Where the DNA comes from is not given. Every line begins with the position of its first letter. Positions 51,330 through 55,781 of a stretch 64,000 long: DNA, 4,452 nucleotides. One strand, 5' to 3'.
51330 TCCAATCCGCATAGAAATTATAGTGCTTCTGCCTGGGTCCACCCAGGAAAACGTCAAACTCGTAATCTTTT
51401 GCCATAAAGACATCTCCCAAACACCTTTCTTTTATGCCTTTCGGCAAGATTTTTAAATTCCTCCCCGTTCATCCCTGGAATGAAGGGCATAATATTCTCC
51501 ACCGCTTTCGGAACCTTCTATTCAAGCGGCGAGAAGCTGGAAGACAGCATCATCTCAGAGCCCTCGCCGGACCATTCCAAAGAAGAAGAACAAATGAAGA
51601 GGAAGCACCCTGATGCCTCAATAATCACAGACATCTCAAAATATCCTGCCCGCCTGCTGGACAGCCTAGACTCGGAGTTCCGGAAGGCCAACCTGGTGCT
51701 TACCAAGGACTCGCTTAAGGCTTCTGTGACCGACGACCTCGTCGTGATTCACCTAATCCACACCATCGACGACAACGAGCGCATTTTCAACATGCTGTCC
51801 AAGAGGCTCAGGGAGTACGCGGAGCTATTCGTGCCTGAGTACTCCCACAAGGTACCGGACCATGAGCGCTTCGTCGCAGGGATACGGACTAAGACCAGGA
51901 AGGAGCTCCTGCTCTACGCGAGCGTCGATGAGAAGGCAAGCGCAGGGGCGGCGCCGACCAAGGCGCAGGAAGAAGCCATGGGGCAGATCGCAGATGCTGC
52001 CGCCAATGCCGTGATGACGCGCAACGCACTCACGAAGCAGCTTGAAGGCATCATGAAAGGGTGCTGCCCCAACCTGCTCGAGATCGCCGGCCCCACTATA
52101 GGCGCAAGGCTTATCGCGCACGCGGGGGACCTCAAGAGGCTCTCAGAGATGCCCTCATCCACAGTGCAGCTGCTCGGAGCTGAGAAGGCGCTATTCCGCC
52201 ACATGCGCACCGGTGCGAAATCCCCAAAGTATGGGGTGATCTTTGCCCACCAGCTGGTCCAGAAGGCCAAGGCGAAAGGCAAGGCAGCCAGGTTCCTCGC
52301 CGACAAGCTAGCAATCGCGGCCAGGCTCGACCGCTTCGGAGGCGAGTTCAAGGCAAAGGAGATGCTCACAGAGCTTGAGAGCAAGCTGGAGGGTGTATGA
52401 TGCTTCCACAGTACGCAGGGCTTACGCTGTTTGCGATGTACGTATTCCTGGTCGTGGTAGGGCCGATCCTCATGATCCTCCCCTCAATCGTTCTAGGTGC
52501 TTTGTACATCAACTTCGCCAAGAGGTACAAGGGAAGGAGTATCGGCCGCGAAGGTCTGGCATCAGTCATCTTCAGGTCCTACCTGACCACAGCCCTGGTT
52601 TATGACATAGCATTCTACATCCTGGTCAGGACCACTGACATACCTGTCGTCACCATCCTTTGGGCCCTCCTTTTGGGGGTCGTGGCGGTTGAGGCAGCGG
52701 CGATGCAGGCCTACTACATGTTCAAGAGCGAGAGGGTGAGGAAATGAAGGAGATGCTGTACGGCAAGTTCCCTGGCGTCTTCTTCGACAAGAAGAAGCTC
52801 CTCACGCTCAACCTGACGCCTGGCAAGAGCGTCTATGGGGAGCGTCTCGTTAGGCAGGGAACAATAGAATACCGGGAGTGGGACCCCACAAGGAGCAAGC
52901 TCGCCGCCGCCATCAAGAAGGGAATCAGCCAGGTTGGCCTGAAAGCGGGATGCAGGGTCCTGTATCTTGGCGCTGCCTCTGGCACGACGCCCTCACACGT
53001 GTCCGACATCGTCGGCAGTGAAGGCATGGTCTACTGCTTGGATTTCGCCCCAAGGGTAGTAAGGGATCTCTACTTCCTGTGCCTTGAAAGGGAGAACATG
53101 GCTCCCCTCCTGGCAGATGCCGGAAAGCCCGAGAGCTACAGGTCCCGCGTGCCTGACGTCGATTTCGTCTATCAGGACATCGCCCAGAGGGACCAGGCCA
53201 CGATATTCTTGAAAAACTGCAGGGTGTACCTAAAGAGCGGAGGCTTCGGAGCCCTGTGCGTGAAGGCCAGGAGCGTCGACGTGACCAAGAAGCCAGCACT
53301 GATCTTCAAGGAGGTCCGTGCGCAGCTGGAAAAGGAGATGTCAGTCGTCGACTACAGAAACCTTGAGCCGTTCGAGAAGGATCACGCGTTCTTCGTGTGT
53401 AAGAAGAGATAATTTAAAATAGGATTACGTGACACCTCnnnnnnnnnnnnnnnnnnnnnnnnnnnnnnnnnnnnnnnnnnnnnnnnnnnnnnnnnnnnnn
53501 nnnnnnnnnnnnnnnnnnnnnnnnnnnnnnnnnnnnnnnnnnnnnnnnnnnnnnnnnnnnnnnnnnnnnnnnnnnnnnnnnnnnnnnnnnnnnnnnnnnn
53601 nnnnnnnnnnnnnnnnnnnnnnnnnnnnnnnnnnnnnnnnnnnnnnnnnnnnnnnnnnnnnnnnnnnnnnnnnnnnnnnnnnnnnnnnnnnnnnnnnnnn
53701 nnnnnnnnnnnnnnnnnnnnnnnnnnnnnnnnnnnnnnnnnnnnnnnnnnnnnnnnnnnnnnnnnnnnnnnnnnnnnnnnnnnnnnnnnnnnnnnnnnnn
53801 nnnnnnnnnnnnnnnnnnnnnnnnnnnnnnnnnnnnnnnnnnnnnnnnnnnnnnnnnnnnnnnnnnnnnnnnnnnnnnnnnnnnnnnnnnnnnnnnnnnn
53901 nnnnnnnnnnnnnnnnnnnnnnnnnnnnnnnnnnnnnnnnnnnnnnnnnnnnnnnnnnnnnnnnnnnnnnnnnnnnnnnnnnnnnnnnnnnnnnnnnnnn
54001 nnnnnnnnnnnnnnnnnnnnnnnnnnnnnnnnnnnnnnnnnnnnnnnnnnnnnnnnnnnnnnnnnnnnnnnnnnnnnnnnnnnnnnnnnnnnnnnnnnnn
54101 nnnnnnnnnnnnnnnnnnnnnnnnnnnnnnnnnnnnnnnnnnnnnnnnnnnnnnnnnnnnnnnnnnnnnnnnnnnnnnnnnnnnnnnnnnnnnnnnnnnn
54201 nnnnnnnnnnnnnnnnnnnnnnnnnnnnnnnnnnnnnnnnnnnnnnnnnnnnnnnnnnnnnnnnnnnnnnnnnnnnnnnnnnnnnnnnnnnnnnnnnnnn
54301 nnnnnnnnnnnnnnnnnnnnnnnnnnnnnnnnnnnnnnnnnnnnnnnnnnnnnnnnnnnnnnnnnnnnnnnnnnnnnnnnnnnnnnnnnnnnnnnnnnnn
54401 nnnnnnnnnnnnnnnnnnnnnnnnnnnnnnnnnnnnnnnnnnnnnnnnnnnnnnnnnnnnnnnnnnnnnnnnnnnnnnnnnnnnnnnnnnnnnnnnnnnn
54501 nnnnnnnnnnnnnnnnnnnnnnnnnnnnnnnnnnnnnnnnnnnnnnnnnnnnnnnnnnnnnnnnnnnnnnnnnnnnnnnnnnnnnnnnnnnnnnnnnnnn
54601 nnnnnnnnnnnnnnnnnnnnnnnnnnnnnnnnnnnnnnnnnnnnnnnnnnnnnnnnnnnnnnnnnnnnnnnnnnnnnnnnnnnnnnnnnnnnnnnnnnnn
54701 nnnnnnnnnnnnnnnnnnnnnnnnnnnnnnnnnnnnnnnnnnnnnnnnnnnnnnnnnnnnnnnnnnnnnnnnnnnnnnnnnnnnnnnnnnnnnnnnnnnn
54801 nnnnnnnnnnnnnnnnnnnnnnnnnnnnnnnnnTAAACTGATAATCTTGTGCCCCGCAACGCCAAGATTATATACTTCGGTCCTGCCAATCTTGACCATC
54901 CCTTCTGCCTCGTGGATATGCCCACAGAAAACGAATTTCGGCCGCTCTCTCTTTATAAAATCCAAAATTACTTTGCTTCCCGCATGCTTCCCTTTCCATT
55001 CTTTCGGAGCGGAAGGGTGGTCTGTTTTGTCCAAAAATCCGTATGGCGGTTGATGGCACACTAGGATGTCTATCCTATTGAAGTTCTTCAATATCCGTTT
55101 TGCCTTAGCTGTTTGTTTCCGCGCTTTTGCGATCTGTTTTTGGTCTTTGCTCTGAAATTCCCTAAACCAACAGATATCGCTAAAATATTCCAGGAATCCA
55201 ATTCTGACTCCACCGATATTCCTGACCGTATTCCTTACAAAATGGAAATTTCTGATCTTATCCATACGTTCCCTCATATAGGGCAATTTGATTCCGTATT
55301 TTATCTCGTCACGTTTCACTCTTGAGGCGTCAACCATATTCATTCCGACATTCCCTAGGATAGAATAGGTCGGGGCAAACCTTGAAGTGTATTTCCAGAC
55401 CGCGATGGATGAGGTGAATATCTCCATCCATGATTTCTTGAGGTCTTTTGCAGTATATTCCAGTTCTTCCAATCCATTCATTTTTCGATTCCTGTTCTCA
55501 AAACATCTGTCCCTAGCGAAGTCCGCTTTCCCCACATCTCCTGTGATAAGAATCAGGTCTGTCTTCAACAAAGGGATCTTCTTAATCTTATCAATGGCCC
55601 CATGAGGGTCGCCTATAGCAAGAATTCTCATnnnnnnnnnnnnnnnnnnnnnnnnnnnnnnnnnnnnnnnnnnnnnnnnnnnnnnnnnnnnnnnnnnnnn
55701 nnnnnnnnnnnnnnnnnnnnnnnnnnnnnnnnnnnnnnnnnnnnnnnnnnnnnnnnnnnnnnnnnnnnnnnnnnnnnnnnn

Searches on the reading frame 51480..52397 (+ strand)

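Call 64: search_protein_families(library=pfam, proteins=[window:51480-52397:+], max_evalue=0.00001)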
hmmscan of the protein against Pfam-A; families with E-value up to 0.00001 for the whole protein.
window:51480-52397:+ (306 aa): 1 family
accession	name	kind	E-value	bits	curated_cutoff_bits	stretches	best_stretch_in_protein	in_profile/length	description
PF01798.23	Nop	-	1e-42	146.6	25.4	1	100-304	6-227/228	snoRNA binding domain, fibrillarin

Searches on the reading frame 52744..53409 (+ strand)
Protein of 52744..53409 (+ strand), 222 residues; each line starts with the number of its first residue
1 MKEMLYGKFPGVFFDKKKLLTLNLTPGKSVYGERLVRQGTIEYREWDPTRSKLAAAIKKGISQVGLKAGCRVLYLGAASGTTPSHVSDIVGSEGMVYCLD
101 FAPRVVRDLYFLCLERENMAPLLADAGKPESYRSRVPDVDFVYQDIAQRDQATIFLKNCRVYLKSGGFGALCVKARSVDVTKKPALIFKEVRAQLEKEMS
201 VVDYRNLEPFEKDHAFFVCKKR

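Call 64: search_protein_families(library=pfam, proteins=[window:52744-53409:+], max_evalue=0.00001)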
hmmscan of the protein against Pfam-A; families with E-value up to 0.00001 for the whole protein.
window:52744-53409:+ (222 aa): 1 family
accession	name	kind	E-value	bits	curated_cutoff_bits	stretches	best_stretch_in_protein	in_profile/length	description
PF01269.23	Fibrillarin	-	1.3e-83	280.1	27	1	8-221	6-225/227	Fibrillarin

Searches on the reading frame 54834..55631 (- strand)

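Call 80: search_protein_families(library=pfam, proteins=[window:54834-55631:-], max_evalue=0.0001)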
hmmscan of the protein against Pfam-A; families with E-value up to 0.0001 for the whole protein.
window:54834-55631:- (266 aa): 3 families
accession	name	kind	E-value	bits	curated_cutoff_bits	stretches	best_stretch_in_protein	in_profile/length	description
PF00149.33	Metallophos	-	1.7e-13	51.9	21.5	1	1-241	1-190/191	Calcineurin-like phosphoesterase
PF14582.11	Metallophos_3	-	1.2e-08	35.1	28.2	1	178-257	165-237/259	Metallophosphoesterase, calcineurin superfamily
PF12850.12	Metallophos_2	-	2e-05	25.1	27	0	184-260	79-136/154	Calcineurin-like phosphoesterase superfamily domain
